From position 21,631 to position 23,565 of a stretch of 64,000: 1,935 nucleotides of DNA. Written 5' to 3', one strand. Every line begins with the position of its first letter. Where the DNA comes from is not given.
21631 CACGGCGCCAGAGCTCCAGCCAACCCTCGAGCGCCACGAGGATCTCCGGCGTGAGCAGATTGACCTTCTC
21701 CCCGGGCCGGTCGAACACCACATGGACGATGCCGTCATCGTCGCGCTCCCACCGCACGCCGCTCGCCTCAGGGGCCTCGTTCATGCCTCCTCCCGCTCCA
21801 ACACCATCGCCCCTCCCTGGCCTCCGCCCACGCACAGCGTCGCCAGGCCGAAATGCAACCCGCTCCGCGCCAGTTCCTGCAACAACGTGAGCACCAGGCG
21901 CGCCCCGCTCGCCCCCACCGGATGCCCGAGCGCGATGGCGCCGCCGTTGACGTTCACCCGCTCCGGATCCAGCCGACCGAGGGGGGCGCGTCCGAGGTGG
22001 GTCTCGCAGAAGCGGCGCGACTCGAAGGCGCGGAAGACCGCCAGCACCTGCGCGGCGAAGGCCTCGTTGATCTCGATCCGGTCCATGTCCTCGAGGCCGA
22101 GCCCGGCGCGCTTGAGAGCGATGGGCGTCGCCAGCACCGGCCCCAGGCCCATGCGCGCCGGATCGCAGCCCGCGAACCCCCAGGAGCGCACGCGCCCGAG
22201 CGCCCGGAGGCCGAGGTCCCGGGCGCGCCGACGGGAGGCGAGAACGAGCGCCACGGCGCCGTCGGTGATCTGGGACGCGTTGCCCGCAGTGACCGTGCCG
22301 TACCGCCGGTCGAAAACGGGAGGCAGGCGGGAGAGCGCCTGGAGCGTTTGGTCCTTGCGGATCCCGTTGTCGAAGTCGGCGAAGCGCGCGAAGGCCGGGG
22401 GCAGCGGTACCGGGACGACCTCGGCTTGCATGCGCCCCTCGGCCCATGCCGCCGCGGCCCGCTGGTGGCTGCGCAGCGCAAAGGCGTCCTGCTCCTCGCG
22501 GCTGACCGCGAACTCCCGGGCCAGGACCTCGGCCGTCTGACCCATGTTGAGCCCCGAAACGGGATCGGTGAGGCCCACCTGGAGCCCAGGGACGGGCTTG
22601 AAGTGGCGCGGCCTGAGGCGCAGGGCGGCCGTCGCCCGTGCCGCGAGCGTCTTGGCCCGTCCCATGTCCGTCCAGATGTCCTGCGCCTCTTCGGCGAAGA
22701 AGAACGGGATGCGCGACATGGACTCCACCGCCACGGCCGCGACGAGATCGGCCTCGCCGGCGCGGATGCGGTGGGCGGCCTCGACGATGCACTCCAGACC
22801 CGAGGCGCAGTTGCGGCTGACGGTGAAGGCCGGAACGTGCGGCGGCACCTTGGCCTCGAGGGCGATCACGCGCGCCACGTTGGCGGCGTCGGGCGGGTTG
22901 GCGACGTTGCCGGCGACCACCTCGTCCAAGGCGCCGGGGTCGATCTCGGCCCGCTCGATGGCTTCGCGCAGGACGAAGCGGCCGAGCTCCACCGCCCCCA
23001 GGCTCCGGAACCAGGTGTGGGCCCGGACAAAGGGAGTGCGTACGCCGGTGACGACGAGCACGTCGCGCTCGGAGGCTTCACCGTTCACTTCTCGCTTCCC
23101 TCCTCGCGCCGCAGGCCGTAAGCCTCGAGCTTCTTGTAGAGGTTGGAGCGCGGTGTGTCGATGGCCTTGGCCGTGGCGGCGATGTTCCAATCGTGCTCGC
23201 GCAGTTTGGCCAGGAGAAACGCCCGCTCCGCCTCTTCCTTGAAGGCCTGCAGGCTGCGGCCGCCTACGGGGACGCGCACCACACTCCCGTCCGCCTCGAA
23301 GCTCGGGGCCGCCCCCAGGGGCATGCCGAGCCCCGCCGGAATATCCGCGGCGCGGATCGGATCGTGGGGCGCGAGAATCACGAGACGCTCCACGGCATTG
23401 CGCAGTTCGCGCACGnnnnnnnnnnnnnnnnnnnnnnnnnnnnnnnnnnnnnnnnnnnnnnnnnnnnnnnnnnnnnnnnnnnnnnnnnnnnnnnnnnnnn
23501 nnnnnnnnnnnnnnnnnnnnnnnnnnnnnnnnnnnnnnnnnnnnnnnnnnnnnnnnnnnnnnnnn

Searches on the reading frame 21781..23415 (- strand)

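Call 69: search_protein_families(library=pfam, proteins=[window:21781-23415:-], max_evalue=0.00001)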
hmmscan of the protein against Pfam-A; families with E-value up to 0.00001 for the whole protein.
window:21781-23415:- (544 aa): 3 families
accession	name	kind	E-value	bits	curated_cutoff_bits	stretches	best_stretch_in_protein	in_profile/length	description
PF00108.29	Thiolase_N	-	4.5e-68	229.9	26.4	1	119-395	1-259/260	Thiolase, N-terminal domain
PF02803.24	Thiolase_C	-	5.5e-44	149.2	27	1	404-541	2-123/123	Thiolase, C-terminal domain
PF00109.32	ketoacyl-synt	-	9.9e-06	25.8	20.8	0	195-261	166-232/252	Beta-ketoacyl synthase, N-terminal domain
